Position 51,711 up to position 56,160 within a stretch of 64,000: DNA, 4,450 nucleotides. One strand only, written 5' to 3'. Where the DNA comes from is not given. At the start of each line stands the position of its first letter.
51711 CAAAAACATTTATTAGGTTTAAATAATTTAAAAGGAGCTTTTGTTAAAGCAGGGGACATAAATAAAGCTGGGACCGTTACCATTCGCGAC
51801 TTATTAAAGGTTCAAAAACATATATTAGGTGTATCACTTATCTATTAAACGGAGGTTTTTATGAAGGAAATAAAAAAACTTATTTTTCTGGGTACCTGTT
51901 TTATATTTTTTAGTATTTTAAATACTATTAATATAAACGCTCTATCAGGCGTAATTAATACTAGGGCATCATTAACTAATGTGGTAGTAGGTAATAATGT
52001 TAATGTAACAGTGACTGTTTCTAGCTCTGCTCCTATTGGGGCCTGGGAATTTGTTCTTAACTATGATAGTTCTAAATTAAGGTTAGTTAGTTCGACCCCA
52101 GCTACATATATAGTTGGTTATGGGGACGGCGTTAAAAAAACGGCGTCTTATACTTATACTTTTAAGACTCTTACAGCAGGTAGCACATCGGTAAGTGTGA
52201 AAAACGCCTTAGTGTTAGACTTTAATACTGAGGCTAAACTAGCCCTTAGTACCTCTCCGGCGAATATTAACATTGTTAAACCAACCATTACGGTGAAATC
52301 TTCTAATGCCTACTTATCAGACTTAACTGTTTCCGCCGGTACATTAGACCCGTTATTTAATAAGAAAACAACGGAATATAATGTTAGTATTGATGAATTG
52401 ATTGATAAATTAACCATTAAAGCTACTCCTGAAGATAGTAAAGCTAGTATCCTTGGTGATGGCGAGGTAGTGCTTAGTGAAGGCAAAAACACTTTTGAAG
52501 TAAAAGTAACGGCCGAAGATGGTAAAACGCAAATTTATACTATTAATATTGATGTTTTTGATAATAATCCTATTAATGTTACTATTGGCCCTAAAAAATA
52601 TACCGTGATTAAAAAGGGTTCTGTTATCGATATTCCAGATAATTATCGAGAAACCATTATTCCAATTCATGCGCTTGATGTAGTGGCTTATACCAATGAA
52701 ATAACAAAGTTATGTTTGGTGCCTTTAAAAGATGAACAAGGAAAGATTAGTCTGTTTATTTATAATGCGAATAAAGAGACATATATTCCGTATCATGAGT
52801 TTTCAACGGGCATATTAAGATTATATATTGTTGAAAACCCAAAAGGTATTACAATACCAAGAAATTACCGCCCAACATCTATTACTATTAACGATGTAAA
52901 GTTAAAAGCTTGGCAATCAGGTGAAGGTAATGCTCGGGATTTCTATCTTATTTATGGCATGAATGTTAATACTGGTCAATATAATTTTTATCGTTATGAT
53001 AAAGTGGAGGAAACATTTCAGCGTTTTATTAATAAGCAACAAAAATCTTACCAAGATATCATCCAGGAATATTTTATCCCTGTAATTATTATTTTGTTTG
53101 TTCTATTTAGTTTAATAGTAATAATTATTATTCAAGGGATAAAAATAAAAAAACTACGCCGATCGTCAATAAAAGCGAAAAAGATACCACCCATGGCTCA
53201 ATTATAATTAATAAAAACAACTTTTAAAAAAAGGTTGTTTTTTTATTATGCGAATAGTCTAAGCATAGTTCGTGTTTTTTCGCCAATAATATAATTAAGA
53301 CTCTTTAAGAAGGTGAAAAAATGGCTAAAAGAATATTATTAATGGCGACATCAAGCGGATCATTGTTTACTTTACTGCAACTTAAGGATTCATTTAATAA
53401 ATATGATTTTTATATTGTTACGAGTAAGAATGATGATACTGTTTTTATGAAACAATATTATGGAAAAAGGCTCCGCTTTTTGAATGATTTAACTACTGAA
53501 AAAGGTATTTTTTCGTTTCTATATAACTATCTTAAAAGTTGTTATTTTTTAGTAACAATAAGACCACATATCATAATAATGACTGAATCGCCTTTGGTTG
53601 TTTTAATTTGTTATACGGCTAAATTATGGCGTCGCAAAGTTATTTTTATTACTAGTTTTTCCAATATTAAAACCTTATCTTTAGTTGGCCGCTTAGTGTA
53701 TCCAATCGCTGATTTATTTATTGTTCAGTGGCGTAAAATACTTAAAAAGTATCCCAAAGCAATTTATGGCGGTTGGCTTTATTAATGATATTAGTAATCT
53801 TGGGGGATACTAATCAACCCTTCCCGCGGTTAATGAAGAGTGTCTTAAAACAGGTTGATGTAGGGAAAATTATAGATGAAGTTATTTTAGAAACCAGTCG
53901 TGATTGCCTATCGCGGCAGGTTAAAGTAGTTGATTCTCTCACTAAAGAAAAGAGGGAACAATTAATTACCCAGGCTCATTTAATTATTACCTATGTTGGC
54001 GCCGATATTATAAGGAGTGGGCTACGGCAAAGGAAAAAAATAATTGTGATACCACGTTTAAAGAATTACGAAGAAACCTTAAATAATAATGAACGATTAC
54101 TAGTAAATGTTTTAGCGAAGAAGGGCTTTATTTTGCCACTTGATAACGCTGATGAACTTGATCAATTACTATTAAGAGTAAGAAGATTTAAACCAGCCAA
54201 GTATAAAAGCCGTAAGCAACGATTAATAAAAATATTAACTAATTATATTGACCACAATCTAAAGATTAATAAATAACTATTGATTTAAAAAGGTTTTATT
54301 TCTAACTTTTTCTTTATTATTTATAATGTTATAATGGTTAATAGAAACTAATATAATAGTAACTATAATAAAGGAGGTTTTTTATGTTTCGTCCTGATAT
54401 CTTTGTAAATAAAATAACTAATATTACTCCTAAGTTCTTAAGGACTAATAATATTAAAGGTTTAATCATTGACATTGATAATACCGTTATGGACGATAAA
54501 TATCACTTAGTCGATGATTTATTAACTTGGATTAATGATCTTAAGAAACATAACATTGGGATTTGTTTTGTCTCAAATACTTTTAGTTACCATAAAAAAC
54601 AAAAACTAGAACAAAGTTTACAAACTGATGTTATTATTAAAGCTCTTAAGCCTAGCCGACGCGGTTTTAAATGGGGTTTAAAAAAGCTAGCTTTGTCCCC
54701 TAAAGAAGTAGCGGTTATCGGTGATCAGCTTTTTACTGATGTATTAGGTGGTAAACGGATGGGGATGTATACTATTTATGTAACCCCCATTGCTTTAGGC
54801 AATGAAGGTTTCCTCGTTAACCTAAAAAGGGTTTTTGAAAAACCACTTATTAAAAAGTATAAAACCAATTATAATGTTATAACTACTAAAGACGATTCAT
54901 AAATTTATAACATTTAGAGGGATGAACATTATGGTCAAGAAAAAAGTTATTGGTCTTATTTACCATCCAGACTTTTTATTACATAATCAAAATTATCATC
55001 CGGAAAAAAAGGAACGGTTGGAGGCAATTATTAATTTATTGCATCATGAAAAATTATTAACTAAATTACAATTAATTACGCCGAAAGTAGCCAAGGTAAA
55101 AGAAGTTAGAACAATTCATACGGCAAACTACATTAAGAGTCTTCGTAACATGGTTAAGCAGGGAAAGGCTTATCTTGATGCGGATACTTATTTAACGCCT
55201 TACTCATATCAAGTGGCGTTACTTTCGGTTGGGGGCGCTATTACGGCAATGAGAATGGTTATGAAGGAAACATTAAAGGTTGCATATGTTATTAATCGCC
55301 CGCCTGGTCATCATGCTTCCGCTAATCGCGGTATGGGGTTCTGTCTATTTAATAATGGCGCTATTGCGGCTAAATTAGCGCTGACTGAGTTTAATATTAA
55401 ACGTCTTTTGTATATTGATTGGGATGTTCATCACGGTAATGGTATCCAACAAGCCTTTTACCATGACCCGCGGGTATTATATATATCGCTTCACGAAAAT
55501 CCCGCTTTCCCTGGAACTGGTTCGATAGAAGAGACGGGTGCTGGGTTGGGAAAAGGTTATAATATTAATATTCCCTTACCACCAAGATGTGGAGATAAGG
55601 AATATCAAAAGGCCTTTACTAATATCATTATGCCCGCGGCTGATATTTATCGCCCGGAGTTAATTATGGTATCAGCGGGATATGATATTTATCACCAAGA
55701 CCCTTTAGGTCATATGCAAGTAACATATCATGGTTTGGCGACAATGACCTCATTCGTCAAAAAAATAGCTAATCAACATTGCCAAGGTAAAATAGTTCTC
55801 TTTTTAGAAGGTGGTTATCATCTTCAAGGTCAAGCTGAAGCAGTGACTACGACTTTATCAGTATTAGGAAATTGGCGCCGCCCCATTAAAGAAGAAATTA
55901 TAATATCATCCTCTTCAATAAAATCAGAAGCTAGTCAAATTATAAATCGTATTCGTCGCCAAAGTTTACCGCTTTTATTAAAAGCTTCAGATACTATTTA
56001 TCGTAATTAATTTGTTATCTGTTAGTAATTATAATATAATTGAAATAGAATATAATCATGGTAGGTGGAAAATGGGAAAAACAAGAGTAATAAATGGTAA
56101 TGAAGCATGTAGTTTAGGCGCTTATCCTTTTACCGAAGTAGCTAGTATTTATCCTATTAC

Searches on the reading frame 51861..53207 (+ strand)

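Call 14: search_protein_families(library=pfam, proteins=[window:51861-53207:+])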
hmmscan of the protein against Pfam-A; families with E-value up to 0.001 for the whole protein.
window:51861-53207:+ (448 aa): 2 families
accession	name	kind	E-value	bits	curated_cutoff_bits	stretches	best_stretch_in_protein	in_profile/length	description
PF12733.13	Cadherin-like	-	1.2e-10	42.1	24.2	1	152-230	1-86/89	Cadherin-like beta sandwich domain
PF00963.24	Cohesin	-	5.8e-06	27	24.1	1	42-132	11-108/139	Cohesin domain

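Call 67: search_protein_families(library=ncbifam, proteins=[window:51861-53207:+], max_evalue=0.00001)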
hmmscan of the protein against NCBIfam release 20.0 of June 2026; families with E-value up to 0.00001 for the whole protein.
window:51861-53207:+ (448 aa): 0 families

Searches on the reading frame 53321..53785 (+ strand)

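Call 14: search_protein_families(library=pfam, proteins=[window:53321-53785:+])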
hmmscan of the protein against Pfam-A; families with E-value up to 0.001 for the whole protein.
window:53321-53785:+ (154 aa): 1 family
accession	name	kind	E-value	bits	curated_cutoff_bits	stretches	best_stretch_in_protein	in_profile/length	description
PF08660.17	Alg14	-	2.9e-17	63.6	27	1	61-152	73-170/171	Oligosaccharide biosynthesis protein Alg14 like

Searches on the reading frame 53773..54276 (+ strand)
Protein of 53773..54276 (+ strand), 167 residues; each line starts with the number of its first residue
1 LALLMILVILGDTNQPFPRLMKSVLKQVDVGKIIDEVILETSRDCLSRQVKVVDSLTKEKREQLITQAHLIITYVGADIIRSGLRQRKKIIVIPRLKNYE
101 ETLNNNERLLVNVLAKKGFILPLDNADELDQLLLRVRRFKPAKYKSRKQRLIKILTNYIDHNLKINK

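Call 14: search_protein_families(library=pfam, proteins=[window:53773-54276:+])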
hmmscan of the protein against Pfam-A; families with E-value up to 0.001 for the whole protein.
window:53773-54276:+ (167 aa): 1 family
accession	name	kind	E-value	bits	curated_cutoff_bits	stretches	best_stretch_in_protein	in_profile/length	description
PF04101.22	Glyco_tran_28_C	-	8.1e-05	23.2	22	1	59-149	63-153/166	Glycosyltransferase family 28 C-terminal domain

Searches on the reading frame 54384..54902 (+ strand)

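Call 14: search_protein_families(library=pfam, proteins=[window:54384-54902:+])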
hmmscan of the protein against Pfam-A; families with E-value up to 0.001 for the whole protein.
window:54384-54902:+ (172 aa): 4 families
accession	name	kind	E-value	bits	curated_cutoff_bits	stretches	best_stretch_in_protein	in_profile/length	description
PF09419.16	PGP_phosphatase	-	4.6e-13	49.6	20.4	1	2-134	17-164/168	Mitochondrial PGP phosphatase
PF13242.12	Hydrolase_like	-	4.5e-09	36.5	22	1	89-134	4-49/75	HAD-hyrolase-like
PF00702.32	Hydrolase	-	5.1e-09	37.2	26.4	1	37-127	94-191/191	haloacid dehalogenase-like hydrolase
PF13419.12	HAD_2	-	1.6e-08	35.3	23.8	1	17-133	55-178/178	Haloacid dehalogenase-like hydrolase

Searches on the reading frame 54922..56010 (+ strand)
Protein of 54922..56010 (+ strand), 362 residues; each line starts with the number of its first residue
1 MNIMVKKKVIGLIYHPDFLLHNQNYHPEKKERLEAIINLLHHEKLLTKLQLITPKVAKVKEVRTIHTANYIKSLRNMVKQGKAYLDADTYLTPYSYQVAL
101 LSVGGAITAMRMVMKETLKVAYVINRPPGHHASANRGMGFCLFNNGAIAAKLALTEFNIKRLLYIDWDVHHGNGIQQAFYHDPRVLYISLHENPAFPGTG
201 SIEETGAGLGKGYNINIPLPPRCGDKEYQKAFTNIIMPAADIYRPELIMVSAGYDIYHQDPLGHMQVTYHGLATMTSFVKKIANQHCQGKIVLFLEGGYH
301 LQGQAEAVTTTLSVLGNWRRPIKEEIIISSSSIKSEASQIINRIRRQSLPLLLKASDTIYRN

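Call 14: search_protein_families(library=pfam, proteins=[window:54922-56010:+])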
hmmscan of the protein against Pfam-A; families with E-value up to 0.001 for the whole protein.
window:54922-56010:+ (362 aa): 1 family
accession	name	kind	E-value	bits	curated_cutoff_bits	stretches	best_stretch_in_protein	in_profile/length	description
PF00850.24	Hist_deacetyl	-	9.6e-100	334.2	27.9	1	26-314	1-297/298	Histone deacetylase domain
